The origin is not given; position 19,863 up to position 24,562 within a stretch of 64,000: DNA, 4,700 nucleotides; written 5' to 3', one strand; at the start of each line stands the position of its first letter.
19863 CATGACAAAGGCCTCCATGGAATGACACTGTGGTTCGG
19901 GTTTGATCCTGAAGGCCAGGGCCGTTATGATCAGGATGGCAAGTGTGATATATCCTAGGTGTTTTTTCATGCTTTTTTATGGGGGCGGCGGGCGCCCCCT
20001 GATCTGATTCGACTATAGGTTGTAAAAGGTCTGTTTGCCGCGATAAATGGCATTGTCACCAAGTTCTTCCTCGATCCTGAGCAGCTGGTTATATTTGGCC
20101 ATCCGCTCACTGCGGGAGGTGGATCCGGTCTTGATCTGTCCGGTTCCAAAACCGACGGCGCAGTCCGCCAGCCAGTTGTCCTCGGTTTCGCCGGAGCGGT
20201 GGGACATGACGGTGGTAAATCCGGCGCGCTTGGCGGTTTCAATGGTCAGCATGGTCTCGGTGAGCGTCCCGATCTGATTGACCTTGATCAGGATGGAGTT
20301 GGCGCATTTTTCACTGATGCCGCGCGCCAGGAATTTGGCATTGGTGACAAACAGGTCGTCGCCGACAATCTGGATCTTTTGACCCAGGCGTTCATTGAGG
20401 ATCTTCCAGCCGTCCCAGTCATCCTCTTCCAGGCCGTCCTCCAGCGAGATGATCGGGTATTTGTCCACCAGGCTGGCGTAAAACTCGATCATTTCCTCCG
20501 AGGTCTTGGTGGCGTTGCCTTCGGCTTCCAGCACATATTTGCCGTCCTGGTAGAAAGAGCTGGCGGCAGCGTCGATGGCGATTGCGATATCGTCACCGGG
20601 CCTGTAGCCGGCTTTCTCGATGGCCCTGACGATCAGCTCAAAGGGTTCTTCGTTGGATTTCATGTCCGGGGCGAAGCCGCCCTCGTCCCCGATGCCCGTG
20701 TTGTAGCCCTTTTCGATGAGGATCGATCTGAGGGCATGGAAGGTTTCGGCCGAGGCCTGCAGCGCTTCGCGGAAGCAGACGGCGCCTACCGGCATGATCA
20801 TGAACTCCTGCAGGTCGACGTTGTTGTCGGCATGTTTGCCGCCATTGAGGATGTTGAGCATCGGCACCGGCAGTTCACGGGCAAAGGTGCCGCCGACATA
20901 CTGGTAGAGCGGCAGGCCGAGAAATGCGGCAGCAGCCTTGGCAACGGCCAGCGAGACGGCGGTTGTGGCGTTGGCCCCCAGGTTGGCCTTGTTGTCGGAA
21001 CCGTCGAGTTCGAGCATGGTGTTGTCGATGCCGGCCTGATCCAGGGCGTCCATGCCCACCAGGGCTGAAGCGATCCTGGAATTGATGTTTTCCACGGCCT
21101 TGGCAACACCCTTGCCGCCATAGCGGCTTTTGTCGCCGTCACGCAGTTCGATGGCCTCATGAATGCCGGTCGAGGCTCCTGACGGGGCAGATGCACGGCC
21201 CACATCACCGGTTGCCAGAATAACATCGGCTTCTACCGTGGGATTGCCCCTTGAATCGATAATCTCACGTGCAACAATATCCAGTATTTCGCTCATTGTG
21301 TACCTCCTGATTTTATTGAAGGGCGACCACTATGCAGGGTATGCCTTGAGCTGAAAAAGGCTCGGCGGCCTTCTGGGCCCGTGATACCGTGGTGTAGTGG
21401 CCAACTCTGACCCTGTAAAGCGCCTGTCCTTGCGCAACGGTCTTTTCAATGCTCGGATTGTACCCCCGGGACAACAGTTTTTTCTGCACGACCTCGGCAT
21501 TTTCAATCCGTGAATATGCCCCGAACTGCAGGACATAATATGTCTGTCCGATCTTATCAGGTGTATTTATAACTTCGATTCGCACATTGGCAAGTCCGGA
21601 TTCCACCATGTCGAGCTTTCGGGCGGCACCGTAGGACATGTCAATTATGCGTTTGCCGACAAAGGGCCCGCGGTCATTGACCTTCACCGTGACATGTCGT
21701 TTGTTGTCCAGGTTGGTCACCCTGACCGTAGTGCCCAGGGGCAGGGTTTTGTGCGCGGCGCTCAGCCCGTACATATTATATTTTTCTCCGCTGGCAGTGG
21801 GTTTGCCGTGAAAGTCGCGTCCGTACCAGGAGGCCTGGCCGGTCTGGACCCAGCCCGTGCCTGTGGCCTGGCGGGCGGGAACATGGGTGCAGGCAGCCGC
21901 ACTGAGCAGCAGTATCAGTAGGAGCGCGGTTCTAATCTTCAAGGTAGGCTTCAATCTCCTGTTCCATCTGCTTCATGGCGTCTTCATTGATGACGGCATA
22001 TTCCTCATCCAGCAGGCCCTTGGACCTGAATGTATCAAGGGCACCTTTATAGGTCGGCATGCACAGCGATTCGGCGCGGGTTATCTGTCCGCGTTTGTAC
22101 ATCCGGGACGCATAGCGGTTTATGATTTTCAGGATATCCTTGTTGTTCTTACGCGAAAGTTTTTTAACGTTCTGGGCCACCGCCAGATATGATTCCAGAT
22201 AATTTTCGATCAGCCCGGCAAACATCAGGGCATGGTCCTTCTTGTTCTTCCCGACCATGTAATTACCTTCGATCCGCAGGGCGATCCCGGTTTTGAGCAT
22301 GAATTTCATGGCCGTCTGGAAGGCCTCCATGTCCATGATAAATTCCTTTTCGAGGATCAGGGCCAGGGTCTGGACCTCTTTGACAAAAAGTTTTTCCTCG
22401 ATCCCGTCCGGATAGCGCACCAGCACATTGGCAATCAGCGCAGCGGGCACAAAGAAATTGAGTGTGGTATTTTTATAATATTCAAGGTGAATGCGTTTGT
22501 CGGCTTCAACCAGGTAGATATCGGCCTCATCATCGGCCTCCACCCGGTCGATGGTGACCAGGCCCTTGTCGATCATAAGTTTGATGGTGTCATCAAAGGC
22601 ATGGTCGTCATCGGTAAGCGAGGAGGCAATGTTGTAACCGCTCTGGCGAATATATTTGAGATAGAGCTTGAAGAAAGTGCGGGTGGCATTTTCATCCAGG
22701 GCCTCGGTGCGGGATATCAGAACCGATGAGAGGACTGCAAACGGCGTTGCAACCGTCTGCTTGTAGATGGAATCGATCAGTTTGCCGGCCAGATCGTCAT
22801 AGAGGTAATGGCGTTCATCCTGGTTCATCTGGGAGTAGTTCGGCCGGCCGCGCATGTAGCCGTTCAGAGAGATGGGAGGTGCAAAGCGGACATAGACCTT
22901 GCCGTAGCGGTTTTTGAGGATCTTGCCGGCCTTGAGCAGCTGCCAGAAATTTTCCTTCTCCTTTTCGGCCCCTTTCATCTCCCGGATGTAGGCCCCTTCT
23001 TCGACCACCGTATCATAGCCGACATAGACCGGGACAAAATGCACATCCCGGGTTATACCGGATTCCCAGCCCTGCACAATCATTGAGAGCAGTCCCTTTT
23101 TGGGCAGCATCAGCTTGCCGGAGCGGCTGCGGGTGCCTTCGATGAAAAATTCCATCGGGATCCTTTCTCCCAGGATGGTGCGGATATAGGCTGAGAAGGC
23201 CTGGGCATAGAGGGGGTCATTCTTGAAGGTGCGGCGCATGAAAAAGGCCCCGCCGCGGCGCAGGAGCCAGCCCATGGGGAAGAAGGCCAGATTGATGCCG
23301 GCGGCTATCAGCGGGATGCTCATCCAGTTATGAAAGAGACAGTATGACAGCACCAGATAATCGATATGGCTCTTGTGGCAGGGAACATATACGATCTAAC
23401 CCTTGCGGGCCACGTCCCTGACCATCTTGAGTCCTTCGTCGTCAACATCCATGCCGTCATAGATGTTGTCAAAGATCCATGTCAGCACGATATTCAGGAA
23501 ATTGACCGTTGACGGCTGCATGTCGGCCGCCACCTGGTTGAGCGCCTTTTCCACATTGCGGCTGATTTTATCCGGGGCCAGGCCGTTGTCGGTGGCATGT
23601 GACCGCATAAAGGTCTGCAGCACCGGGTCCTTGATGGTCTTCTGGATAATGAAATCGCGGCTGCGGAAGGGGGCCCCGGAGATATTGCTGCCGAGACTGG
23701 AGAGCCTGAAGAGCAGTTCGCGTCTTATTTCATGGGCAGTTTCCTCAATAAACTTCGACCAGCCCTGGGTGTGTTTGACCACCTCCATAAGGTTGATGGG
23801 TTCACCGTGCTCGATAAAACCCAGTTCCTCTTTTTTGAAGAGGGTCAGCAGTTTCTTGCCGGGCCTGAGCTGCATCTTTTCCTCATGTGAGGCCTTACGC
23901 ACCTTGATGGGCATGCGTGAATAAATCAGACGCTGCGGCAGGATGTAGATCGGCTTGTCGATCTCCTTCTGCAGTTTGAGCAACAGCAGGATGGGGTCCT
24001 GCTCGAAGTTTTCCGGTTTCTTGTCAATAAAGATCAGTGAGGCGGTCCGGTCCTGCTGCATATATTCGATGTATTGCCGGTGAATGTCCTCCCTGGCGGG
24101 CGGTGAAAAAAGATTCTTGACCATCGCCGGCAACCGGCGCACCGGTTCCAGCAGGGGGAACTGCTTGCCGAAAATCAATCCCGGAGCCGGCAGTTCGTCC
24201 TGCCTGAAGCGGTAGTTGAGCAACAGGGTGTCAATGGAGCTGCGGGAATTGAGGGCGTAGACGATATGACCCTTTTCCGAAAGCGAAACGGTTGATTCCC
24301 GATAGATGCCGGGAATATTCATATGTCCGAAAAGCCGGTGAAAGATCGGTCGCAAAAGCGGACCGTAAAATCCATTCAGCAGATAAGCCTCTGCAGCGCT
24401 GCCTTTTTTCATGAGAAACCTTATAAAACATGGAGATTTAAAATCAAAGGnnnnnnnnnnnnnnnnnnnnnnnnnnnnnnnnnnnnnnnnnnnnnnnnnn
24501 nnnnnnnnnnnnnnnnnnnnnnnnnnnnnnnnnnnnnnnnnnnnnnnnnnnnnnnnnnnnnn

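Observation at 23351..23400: plsB homologue carries a single in-frame TAG immediately upstream of its catalytic HX4D motif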

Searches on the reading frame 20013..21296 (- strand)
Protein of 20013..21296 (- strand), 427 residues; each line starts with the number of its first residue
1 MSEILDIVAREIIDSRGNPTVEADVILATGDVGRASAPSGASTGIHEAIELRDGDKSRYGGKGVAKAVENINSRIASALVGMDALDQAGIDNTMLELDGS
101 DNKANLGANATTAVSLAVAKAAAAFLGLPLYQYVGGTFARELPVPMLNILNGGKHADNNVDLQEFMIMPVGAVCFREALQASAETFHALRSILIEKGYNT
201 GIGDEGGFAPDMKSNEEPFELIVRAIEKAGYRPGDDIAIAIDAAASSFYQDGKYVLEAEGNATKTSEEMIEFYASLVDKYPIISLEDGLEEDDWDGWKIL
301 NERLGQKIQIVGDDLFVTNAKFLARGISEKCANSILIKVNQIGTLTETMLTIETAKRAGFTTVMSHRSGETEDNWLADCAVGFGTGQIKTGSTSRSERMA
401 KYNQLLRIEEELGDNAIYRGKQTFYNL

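Call 22: find_encoding_contigs(protein=window:20013-21296:-, flank=10000, max_places=10)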
Protein window:20013-21296:- (427 aa): no gene with exactly this product is on record in the collection.

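Call 29: search_protein_families(library=pfam, proteins=[window:20013-21296:-])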
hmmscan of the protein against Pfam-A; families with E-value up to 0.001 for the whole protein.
window:20013-21296:- (427 aa): 2 families
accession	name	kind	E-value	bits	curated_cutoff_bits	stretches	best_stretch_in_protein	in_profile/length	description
PF00113.28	Enolase_C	-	4.4e-128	427.1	21.5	1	141-425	3-294/296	Enolase, C-terminal TIM barrel domain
PF03952.21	Enolase_N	-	2.1e-58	196.6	35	1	4-134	1-131/131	Enolase, N-terminal domain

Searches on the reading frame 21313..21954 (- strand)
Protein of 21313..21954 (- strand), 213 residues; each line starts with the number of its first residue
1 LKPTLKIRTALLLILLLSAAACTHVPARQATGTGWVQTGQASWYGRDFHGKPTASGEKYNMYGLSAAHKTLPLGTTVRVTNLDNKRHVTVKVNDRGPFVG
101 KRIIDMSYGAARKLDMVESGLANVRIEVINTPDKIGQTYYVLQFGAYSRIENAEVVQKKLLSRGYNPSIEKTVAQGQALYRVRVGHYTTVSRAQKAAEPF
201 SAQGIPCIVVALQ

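Call 31: search_protein_families(library=pfam, proteins=[window:21313-21954:-])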
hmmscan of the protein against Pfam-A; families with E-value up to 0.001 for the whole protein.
window:21313-21954:- (213 aa): 2 families
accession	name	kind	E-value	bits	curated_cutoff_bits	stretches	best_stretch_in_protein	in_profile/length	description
PF03330.24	DPBB_1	-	4.7e-27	94.5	28.8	1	37-126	2-83/83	Lytic transglycolase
PF05036.18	SPOR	-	5.8e-15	55.8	21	1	137-210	2-75/76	SPOR domain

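Call 46: search_protein_families(library=ncbifam, proteins=[window:21313-21954:-], max_evalue=0.00001)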
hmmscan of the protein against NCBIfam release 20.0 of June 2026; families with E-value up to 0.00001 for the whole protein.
window:21313-21954:- (213 aa): 5 families
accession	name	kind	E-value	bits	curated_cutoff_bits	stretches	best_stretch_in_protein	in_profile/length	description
TIGR00413.1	rlpA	subfamily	2.9e-48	164.6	82.15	1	39-206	1-170/208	septal ring lytic transglycosylase RlpA family protein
NF047735.1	MPL36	exception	2.6e-43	148.8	430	1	22-131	76-186/305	RlpA family plasminogen-binding lipoprotein MPL36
NF007953.1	PRK10672.1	equivalog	3.3e-33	115.7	201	1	36-130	77-169/362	endolytic peptidoglycan transglycosylase RlpA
TIGR02223.1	ftsN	equivalog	4.5e-08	33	107.65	1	132-204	222-291/299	cell division protein FtsN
NF058669.1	SCO2207_fam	exception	6.2e-06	26.3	250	1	65-93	166-194/228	SCO2207 family protein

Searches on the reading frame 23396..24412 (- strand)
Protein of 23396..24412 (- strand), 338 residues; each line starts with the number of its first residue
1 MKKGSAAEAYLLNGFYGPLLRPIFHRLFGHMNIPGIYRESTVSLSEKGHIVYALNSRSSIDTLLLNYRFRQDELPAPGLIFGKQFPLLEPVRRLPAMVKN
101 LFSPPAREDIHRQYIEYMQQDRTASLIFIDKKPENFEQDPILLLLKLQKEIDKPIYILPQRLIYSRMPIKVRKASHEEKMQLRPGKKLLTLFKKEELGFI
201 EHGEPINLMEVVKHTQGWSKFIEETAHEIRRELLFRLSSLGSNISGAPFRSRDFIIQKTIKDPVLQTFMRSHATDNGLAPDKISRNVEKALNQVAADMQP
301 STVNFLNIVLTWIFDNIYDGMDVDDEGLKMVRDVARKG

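Call 13: find_encoding_contigs(protein=window:23396-24412:-, flank=5000, max_places=10)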
Protein window:23396-24412:- (338 aa): no gene with exactly this product is on record in the collection.
